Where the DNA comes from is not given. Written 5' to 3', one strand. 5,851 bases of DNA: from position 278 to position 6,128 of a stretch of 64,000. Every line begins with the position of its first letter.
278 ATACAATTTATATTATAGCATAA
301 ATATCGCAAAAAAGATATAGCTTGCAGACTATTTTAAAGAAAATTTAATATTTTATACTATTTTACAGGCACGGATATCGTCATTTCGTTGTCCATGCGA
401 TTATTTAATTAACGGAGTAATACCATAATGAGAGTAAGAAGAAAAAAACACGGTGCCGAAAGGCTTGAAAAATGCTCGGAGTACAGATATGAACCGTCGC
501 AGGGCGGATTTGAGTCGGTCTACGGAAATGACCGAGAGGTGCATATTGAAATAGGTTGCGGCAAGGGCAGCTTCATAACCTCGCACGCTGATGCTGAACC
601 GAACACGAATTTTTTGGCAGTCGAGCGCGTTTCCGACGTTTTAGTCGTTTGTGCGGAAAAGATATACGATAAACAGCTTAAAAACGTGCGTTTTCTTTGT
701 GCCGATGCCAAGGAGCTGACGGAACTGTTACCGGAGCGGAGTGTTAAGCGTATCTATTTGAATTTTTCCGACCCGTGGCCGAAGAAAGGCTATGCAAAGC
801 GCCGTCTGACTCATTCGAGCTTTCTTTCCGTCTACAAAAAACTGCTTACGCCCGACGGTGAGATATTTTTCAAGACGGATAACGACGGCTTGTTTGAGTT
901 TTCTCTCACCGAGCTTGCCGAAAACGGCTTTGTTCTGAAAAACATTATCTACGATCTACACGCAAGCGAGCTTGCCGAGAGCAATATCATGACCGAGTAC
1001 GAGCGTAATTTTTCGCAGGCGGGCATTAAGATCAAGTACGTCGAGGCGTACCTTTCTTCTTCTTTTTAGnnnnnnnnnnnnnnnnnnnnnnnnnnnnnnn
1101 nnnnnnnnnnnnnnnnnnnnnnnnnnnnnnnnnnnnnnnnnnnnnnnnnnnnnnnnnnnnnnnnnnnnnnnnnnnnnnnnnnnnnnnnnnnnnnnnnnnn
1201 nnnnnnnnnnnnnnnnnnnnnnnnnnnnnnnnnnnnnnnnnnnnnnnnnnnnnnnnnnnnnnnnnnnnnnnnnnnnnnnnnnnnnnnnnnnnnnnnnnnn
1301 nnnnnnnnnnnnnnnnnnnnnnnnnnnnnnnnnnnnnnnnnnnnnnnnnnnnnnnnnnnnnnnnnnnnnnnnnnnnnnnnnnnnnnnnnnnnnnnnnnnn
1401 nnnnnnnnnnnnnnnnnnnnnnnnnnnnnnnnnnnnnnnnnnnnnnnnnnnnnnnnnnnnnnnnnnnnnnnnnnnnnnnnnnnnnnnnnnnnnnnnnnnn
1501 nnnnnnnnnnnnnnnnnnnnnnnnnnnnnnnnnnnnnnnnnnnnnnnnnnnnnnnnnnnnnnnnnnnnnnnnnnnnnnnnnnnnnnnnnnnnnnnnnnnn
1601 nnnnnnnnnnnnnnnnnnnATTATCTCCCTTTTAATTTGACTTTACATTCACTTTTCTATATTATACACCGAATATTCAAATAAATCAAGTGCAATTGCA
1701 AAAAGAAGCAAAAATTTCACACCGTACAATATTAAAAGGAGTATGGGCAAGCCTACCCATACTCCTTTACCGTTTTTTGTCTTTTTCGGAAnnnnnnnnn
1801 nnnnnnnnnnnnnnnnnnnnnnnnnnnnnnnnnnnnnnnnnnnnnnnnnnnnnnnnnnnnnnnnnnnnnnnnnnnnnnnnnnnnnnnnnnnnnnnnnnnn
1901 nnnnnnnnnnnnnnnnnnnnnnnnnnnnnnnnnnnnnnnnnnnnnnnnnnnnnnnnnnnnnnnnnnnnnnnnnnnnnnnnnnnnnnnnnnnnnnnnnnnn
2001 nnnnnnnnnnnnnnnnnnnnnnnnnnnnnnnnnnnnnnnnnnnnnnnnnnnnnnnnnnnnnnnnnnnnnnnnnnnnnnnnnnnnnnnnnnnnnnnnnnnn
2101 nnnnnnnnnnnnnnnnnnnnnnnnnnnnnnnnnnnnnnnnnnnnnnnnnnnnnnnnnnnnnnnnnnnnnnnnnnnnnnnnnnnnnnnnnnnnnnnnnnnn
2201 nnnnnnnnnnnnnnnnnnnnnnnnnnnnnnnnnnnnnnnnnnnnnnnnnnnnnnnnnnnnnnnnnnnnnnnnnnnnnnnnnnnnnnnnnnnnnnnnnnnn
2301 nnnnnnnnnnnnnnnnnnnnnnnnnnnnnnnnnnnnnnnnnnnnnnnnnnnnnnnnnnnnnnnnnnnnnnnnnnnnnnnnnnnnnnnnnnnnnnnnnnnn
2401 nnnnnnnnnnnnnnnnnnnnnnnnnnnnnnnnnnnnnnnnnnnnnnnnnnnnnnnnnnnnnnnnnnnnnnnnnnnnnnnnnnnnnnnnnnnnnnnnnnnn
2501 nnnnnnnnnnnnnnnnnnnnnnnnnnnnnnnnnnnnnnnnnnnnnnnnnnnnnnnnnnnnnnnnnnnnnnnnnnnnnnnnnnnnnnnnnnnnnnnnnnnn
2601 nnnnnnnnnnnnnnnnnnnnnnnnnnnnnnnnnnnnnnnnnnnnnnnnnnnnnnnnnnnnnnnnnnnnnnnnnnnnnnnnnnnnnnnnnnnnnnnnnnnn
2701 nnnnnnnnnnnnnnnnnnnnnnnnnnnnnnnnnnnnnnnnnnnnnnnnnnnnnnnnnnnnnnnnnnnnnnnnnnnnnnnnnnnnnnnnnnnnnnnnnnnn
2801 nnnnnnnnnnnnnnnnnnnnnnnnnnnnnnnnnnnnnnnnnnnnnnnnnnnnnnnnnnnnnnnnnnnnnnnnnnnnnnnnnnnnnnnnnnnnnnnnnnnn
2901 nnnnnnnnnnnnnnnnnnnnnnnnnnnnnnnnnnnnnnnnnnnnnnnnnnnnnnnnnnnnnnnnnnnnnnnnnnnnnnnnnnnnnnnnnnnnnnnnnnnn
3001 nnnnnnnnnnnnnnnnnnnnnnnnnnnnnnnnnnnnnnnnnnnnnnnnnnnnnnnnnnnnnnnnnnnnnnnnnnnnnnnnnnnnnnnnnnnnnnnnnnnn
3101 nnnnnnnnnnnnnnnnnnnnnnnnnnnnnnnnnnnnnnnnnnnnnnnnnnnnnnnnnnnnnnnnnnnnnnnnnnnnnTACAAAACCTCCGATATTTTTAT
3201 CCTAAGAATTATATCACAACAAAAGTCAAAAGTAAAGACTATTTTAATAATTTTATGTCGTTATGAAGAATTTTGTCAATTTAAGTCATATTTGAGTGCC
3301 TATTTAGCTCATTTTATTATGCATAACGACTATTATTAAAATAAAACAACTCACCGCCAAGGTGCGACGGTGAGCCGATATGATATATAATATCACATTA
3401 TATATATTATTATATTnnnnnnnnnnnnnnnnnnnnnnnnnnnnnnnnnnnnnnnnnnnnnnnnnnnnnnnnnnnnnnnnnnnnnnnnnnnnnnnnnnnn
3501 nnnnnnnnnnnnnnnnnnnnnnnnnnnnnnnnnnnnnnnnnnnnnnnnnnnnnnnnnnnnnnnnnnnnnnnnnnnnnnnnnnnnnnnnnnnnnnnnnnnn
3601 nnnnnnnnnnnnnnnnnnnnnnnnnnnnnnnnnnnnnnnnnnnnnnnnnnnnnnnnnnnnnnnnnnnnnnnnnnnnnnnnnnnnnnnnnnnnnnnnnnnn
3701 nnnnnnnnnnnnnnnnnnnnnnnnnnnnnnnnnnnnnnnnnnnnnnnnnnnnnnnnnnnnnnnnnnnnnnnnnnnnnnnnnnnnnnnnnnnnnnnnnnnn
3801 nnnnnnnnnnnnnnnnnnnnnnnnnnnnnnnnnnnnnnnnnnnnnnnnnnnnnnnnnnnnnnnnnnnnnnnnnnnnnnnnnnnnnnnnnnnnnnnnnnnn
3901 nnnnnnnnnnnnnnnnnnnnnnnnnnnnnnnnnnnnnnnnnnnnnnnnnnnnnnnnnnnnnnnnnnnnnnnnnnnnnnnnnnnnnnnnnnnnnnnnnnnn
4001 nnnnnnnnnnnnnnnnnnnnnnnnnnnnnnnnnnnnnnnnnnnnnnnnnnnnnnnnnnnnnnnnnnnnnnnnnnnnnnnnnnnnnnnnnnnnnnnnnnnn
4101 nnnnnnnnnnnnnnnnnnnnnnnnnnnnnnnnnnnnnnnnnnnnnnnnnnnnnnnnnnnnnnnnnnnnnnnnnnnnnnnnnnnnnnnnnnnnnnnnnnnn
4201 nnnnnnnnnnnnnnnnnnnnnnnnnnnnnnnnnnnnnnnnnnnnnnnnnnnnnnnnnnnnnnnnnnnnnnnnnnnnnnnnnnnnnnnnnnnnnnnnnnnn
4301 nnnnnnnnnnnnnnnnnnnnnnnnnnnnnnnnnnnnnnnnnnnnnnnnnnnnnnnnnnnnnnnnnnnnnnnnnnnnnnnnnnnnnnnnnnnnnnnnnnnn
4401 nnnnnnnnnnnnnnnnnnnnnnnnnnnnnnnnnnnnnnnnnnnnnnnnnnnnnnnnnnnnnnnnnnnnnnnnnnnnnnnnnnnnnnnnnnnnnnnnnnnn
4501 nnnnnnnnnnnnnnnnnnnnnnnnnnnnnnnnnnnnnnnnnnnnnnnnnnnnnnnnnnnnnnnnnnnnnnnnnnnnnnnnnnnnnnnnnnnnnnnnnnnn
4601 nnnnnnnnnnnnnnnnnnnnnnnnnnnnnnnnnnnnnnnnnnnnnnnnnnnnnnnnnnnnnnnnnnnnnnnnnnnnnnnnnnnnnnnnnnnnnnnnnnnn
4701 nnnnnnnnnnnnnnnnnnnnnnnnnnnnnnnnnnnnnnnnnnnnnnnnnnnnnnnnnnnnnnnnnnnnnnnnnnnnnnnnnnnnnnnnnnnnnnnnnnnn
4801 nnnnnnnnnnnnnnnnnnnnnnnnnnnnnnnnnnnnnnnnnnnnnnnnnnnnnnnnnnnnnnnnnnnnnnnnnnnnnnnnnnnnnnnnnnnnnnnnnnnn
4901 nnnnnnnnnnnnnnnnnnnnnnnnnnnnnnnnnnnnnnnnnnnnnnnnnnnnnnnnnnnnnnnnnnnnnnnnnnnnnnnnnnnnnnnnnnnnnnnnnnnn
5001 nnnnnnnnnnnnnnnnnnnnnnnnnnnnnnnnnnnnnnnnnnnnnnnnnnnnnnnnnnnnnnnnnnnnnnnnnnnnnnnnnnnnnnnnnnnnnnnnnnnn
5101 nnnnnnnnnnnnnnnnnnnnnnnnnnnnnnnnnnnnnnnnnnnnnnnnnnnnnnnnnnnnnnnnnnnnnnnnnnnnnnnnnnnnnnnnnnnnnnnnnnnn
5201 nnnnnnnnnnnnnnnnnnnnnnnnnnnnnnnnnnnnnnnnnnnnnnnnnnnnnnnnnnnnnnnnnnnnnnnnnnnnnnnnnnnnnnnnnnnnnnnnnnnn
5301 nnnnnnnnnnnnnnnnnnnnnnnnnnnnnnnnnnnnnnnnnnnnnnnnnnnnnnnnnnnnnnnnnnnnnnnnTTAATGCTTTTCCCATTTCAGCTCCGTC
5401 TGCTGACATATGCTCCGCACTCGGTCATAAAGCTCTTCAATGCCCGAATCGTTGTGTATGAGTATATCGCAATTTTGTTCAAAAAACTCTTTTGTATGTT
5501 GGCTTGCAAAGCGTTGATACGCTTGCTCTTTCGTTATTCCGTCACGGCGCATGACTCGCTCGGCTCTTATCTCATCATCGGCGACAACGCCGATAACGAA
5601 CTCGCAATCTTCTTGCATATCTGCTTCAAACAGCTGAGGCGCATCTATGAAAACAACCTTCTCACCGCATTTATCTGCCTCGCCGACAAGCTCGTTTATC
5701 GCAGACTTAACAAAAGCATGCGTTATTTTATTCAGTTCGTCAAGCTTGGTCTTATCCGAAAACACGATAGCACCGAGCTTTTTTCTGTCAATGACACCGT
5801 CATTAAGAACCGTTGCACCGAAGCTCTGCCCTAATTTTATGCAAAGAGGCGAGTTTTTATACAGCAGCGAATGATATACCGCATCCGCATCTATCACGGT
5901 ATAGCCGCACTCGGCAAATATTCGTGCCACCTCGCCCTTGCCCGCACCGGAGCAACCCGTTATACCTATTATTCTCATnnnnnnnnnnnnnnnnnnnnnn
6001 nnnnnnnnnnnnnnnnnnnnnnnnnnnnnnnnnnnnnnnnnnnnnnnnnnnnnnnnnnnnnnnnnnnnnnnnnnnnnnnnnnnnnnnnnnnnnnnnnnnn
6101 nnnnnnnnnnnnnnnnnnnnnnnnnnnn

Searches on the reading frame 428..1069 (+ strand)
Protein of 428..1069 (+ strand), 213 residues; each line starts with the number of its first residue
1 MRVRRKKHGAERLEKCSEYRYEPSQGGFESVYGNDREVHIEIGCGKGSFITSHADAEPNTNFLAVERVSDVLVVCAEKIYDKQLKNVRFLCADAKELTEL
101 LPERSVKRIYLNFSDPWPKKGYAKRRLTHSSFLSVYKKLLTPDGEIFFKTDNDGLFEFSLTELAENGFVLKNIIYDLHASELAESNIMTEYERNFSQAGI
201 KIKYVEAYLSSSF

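Call 43: search_protein_families(library=pfam, proteins=[window:428-1069:+], max_evalue=0.0001)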
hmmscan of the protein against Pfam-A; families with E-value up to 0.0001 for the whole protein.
window:428-1069:+ (213 aa): 4 families
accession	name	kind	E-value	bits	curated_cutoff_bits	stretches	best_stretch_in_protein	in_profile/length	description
PF02390.23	Methyltransf_4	-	9e-41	139.6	24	1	36-202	2-170/173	Putative methyltransferase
PF13847.12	Methyltransf_31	-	1.9e-07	31.3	27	1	38-150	6-111/145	Methyltransferase domain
PF24675.1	NpmA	-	1.4e-06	28.3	60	1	24-117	12-106/214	16S rRNA (adenine(1408)-N(1))-methyltransferase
PF13649.12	Methyltransf_25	-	3.2e-06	28.2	27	1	41-112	3-71/97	Methyltransferase domain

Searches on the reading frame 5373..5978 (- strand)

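Call 43: search_protein_families(library=pfam, proteins=[window:5373-5978:-], max_evalue=0.0001)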
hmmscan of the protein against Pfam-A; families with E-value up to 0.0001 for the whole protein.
window:5373-5978:- (201 aa): 2 families
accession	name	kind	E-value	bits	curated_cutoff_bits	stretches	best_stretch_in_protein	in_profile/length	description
PF01121.26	CoaE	-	6.5e-39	133.9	27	1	3-181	2-179/180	Dephospho-CoA kinase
PF13238.12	AAA_18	-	1.3e-06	29.4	29.4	1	4-153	1-119/128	AAA domain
